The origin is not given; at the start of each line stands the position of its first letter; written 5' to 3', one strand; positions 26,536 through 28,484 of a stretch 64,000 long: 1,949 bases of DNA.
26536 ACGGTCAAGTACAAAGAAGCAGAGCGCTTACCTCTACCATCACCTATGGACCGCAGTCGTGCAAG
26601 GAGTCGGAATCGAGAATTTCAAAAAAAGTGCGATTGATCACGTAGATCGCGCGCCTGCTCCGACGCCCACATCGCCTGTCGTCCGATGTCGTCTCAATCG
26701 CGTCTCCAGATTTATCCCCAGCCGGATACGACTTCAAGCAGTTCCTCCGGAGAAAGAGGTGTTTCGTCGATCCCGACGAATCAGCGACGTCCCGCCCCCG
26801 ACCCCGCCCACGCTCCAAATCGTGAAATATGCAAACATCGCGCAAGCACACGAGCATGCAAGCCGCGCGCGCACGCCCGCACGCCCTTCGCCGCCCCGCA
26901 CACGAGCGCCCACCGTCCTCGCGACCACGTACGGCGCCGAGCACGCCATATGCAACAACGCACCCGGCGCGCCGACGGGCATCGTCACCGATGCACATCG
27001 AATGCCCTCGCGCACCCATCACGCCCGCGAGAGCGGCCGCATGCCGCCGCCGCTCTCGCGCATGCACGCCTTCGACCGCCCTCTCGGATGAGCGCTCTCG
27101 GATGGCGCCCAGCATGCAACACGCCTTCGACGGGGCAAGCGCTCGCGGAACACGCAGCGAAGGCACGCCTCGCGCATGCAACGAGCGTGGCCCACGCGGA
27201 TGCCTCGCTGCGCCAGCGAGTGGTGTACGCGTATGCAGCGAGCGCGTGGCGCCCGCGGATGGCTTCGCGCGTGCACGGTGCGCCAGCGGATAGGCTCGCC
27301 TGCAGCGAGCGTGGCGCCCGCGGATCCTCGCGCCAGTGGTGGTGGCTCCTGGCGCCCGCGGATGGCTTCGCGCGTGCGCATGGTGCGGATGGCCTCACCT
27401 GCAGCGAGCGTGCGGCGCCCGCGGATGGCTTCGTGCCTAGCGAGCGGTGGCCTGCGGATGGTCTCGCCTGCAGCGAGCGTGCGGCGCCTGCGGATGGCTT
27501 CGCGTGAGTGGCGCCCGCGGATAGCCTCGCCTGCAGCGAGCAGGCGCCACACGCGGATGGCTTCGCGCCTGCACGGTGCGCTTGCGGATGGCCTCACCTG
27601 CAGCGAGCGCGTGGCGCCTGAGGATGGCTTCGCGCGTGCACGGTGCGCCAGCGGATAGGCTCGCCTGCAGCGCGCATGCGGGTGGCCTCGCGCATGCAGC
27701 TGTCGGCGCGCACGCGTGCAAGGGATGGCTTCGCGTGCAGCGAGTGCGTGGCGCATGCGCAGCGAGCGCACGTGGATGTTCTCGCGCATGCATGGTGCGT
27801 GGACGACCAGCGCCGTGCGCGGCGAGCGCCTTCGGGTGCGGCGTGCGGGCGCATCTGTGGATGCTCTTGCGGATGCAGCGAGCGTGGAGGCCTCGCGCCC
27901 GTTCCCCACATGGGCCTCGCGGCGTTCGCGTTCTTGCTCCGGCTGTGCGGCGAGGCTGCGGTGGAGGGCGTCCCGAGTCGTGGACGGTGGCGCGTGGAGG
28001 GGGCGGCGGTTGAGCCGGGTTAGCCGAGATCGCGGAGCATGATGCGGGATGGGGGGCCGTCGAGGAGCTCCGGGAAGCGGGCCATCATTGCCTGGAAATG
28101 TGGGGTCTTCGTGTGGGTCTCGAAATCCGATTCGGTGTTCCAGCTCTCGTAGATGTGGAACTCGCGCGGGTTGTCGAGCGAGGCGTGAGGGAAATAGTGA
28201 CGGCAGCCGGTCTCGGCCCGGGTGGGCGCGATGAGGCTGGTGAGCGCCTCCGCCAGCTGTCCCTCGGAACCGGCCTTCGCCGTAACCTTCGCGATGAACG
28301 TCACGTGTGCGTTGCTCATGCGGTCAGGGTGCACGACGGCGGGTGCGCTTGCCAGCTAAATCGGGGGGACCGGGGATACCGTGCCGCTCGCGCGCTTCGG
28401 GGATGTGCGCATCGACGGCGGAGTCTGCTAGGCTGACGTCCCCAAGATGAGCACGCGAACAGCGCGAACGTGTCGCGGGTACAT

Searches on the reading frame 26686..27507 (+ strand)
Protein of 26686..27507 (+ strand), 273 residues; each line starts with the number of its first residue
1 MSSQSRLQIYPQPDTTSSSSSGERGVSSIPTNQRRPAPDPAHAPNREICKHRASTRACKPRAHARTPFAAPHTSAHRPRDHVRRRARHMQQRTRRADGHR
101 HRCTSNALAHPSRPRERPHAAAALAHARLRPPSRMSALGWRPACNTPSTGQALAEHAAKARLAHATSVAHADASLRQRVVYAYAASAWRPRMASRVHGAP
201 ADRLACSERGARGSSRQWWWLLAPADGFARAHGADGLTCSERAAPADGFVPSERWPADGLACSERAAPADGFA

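Call 12: search_protein_families(library=pfam, proteins=[window:26686-27507:+], max_evalue=0.01)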
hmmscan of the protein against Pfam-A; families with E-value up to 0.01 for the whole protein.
window:26686-27507:+ (273 aa): 0 families

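Call 50: search_protein_families(library=ncbifam, proteins=[window:26686-27507:+], max_evalue=0.001)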
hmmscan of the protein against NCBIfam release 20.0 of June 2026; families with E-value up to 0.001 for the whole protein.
window:26686-27507:+ (273 aa): 0 families

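Call 54: search_protein_representatives(protein=window:26686-27507:+)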
Query: 273 residues. Proteins with E-value up to 0.001 (for the whole library): 0; up to 1e-10: 0; up to 1e-30: 0. The best 0 are listed.

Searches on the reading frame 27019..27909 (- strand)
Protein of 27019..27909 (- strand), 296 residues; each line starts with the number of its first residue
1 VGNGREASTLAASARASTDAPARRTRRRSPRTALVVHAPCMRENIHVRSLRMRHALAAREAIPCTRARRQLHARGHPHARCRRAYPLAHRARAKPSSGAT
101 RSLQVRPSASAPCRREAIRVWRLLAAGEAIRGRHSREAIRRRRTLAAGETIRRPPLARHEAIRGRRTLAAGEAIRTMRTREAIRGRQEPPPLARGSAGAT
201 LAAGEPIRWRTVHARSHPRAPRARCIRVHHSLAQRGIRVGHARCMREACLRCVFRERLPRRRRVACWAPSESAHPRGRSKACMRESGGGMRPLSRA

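Call 12: search_protein_families(library=pfam, proteins=[window:27019-27909:-], max_evalue=0.01)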
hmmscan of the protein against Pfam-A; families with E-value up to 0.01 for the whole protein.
window:27019-27909:- (296 aa): 0 families

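Call 31: find_homologous_proteins(query=window:27019-27909:-, max_evalue=0.001)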
Query window:27019-27909:-: 8000 candidates shared short words with the query, none scored E <= 0.001.

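Call 50: search_protein_families(library=ncbifam, proteins=[window:27019-27909:-], max_evalue=0.001)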
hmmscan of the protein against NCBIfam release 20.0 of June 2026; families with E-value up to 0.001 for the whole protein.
window:27019-27909:- (296 aa): 0 families

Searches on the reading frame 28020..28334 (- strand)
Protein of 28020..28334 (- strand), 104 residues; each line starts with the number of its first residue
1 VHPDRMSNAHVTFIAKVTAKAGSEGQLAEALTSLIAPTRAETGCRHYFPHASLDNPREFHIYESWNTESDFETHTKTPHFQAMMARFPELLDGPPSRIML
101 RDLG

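Call 12: search_protein_families(library=pfam, proteins=[window:28020-28334:-], max_evalue=0.01)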
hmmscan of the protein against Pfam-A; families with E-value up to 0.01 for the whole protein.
window:28020-28334:- (104 aa): 1 family
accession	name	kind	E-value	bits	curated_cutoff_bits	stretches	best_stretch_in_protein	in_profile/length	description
PF03992.22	ABM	-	2.2e-18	66.6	23.1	1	12-85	3-77/78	Antibiotic biosynthesis monooxygenase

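Call 13: find_encoding_contigs(protein=window:28020-28334:-, flank=10000, max_places=10)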
Protein window:28020-28334:- (104 aa): no gene with exactly this product is on record in the collection.

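Call 15: find_encoding_contigs(protein=window:28020-28319:-, flank=10000, max_places=10)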
Protein window:28020-28319:- (99 aa): no gene with exactly this product is on record in the collection.

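Call 30: find_encoding_contigs(protein=window:28020-28304:-, flank=6000, max_places=10)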
Protein window:28020-28304:- (94 aa): 1 contig read that carries it; 1 place shown.
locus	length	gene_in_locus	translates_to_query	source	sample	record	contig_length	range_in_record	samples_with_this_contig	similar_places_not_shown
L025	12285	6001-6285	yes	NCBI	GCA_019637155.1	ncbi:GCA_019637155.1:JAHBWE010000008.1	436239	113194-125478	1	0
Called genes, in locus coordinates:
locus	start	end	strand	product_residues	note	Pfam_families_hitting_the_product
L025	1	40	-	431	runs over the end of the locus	PF07228:SpoIIE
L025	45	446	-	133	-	PF13581:HATPase_c_2, PF02518:HATPase_c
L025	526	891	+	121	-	PF00072:Response_reg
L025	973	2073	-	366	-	PF00072:Response_reg, PF01339:CheB_methylest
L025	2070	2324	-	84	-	PF01627:Hpt (weak)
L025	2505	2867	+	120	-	PF01740:STAS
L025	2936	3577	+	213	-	PF01740:STAS, PF13466:STAS_2 (weak)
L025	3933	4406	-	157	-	PF13581:HATPase_c_2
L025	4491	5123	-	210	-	PF07228:SpoIIE (faint)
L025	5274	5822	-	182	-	-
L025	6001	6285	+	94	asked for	PF03992:ABM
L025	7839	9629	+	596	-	-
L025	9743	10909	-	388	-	PF02771:Acyl-CoA_dh_N, PF08028:Acyl-CoA_dh_2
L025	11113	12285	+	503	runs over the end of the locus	-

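Call 50: search_protein_families(library=ncbifam, proteins=[window:28020-28304:-], max_evalue=0.001)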
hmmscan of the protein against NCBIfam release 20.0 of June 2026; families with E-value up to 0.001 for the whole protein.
window:28020-28304:- (94 aa): 1 family
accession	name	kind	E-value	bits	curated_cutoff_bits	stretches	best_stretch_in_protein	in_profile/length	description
NF007791.0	PRK10486.1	equivalog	0.00013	22.3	135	1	46-87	47-88/96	(4S)-4-hydroxy-5-phosphonooxypentane-2,3-dione isomerase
